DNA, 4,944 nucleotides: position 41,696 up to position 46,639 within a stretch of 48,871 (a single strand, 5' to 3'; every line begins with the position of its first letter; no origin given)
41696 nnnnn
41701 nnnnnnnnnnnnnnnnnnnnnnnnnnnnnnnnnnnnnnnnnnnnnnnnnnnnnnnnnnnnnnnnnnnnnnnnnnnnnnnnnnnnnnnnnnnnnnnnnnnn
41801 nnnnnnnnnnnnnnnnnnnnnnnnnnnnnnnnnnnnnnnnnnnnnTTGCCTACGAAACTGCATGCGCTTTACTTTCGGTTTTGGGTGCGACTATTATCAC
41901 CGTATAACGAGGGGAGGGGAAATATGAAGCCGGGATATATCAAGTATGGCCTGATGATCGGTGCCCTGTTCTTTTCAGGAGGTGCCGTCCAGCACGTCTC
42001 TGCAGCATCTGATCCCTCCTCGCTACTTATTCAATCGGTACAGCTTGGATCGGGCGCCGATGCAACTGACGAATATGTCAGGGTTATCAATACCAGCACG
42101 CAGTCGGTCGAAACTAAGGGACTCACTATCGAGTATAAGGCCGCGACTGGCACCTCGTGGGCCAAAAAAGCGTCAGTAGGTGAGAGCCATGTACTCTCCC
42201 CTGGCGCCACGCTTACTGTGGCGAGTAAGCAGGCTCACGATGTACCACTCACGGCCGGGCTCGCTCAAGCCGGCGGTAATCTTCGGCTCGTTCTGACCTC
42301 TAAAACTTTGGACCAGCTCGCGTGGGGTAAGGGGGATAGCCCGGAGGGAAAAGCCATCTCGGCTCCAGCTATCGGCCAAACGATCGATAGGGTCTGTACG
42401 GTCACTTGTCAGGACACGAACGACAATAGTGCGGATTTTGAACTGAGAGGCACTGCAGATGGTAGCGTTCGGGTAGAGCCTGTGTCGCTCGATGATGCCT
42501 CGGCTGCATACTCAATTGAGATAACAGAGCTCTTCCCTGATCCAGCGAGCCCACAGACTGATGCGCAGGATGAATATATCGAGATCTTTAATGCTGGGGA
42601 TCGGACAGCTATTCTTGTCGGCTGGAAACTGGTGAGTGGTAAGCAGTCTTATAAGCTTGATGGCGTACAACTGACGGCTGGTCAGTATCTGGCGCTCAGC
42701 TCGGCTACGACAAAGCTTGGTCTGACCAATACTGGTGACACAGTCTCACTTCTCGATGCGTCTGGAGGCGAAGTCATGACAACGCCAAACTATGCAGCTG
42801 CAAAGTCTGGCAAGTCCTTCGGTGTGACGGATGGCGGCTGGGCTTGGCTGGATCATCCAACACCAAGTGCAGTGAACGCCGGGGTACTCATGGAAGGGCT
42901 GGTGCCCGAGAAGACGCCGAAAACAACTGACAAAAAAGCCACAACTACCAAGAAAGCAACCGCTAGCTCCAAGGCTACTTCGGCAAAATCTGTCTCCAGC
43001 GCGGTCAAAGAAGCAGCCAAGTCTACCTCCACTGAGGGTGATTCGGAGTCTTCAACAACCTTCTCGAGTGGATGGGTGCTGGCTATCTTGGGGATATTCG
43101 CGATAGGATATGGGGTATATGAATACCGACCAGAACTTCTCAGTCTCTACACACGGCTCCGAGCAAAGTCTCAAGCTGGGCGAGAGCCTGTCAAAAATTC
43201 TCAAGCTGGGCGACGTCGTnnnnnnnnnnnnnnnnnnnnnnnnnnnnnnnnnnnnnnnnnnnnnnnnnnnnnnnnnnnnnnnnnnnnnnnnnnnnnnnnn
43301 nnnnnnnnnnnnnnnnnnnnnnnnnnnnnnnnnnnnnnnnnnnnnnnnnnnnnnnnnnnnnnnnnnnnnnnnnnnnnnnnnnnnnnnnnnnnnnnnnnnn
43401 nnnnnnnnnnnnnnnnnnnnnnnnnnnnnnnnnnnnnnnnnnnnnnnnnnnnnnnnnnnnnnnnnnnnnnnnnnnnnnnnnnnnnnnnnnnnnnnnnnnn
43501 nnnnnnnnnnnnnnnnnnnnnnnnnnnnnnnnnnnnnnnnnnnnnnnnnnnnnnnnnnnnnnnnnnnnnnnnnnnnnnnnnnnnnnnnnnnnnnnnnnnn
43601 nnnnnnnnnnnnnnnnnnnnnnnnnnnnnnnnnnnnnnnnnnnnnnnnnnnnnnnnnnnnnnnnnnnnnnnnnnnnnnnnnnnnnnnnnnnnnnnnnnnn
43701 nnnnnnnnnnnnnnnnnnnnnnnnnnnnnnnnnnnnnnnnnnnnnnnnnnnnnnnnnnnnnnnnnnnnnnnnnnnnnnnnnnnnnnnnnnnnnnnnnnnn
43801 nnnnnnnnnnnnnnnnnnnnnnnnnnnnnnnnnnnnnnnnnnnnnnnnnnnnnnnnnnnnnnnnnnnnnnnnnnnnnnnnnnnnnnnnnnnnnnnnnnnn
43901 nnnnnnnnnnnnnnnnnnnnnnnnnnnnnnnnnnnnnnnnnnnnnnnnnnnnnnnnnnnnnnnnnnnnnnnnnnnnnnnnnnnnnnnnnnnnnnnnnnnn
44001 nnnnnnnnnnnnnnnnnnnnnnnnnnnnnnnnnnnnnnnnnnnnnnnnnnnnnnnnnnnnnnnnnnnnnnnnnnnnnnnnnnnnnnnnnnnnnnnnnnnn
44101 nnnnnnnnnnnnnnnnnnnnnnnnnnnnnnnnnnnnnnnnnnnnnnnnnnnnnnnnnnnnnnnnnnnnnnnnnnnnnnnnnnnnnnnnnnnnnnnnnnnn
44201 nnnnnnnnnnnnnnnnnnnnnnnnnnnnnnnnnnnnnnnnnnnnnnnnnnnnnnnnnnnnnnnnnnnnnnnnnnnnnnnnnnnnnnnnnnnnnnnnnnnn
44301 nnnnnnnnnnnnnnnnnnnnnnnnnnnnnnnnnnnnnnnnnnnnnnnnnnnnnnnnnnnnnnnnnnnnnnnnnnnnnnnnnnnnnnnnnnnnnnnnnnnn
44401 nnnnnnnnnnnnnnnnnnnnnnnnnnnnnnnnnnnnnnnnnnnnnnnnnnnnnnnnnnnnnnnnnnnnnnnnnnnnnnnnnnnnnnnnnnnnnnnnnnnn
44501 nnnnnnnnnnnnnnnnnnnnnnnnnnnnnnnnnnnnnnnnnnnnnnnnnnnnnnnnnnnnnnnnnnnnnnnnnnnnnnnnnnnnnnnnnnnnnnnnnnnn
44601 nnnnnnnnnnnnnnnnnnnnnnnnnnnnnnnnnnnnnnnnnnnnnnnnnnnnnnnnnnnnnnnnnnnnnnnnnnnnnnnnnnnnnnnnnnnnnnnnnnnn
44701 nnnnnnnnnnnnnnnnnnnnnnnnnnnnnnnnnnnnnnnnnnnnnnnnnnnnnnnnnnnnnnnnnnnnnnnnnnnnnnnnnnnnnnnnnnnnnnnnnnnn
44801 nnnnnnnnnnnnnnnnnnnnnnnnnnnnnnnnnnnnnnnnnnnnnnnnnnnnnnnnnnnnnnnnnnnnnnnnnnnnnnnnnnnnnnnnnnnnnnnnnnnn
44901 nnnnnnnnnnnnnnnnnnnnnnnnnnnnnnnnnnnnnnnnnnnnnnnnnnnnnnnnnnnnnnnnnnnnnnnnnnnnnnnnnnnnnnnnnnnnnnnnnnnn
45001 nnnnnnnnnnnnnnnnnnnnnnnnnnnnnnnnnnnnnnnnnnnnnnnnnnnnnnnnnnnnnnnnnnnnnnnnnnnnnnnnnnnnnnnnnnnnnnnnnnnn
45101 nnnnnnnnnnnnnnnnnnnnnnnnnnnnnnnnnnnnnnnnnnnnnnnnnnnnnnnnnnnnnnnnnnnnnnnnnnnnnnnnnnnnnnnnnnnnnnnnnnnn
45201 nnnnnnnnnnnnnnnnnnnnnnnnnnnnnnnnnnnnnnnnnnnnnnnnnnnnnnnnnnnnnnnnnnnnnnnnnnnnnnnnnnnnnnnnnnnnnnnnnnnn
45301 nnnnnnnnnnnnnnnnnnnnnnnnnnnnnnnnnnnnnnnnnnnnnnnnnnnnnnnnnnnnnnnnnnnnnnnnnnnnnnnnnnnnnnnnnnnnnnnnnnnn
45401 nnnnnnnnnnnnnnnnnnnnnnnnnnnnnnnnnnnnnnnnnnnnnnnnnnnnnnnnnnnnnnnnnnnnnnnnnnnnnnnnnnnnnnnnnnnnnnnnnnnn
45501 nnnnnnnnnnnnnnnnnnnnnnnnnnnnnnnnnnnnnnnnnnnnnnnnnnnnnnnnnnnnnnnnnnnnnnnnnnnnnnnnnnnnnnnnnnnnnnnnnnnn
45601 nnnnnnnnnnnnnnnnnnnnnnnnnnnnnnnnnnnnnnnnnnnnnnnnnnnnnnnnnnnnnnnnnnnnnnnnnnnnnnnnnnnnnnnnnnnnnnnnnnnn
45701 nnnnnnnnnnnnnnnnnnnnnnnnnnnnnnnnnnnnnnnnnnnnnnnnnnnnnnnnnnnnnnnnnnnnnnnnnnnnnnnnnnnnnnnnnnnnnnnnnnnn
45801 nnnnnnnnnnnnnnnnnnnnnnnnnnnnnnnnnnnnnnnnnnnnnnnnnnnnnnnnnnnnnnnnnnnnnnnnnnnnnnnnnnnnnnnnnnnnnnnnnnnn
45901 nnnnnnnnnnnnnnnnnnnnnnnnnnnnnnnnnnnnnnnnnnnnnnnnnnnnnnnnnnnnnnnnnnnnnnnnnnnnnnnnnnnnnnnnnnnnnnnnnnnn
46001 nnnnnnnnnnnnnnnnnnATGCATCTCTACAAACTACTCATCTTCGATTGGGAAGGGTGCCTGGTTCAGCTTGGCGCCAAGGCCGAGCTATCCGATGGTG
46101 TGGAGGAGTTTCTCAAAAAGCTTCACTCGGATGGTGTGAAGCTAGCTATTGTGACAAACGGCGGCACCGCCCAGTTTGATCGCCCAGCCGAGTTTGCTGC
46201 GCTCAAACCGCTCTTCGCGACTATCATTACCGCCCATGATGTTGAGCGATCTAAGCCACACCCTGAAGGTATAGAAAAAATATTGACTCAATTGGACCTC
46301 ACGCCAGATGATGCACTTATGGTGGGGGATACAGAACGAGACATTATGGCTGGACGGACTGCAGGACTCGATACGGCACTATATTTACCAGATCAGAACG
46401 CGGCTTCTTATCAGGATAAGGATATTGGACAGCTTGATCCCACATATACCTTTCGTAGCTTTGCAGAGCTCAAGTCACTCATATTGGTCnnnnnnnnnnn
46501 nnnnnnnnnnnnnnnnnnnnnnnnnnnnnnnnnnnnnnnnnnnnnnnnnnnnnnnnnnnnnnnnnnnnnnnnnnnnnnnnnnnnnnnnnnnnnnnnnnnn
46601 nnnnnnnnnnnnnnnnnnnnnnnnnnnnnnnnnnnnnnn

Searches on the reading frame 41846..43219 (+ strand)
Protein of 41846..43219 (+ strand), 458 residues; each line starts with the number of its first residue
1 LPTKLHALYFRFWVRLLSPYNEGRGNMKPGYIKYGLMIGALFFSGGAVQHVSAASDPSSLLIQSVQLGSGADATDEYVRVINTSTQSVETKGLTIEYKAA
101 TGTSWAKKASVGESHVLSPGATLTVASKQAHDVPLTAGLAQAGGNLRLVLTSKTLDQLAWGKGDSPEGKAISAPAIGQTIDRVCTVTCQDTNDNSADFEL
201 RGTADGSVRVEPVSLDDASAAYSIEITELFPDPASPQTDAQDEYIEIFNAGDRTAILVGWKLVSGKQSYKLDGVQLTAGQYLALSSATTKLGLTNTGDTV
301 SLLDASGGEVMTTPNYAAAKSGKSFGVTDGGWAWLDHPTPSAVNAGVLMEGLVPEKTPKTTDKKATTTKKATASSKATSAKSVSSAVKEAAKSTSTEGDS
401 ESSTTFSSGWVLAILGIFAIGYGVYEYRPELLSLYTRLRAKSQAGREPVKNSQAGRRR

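Call 42: search_protein_families(library=pfam, proteins=[window:41846-43219:+], max_evalue=0.0001)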
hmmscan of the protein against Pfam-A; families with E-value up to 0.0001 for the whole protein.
window:41846-43219:+ (458 aa): 1 family
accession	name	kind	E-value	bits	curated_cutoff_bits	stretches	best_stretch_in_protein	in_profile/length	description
PF00932.25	LTD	-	1e-23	84.2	34.3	2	218-311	2-103/109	Lamin Tail Domain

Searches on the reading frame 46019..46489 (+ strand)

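Call 42: search_protein_families(library=pfam, proteins=[window:46019-46489:+], max_evalue=0.0001)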
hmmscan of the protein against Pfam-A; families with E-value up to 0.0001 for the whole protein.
window:46019-46489:+ (157 aa): 4 families
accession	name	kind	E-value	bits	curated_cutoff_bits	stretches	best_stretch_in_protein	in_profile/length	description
PF13419.12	HAD_2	-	2.2e-27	96.8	23.8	1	21-121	77-177/178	Haloacid dehalogenase-like hydrolase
PF00702.32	Hydrolase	-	1.8e-22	81.1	26.4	1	22-116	97-191/191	haloacid dehalogenase-like hydrolase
PF13242.12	Hydrolase_like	-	1.6e-12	47.6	22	1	78-151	3-75/75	HAD-hyrolase-like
PF13344.12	Hydrolase_6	-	3.1e-05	24.4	27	1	8-52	2-43/101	Haloacid dehalogenase-like hydrolase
